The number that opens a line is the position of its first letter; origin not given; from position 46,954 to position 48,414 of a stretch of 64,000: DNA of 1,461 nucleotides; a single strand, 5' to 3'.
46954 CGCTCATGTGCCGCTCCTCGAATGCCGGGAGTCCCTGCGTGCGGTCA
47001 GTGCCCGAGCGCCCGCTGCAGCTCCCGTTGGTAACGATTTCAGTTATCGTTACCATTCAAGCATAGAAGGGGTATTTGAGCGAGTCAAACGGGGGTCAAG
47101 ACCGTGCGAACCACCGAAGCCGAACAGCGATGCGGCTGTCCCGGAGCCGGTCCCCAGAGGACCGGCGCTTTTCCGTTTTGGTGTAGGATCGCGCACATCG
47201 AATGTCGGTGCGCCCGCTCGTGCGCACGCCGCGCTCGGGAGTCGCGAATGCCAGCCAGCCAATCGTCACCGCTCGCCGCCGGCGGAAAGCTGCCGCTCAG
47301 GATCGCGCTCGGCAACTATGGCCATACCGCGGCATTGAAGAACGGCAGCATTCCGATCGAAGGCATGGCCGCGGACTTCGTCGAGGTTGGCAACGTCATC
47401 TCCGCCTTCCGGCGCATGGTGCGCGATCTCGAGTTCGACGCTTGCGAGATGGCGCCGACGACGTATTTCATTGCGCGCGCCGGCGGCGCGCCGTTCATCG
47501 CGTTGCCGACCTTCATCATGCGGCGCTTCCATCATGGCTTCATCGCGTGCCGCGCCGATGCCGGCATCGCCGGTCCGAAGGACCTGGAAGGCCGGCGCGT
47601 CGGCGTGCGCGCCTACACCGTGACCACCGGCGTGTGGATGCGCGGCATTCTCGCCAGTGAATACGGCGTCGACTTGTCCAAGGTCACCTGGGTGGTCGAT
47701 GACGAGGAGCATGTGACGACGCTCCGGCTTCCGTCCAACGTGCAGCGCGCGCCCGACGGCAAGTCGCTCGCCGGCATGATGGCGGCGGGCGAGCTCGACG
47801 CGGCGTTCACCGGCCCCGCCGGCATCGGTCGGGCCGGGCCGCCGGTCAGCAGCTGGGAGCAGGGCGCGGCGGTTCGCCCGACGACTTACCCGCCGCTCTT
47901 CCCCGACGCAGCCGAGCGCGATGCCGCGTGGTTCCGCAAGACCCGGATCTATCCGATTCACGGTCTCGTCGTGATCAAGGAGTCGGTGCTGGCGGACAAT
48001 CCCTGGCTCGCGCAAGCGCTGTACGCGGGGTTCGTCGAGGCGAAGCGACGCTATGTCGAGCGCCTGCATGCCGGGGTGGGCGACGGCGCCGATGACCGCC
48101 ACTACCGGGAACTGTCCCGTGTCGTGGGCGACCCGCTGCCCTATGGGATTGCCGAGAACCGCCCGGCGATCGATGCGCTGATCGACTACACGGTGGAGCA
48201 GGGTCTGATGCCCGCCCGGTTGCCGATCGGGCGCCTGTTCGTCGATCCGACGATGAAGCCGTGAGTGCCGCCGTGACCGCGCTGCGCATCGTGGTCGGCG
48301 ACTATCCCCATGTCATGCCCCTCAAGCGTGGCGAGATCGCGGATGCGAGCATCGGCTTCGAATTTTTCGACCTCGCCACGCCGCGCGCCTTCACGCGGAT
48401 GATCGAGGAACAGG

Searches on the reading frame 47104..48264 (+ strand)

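Call 31: search_protein_families(library=pfam, proteins=[window:47104-48264:+], max_evalue=0.00001)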
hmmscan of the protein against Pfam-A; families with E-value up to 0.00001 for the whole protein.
window:47104-48264:+ (386 aa): 1 family
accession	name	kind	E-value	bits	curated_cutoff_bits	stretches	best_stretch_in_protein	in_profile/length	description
PF12974.12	Phosphonate-bd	-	1.3e-06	28.4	27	0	94-194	34-136/242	ABC transporter, phosphonate, periplasmic substrate-binding protein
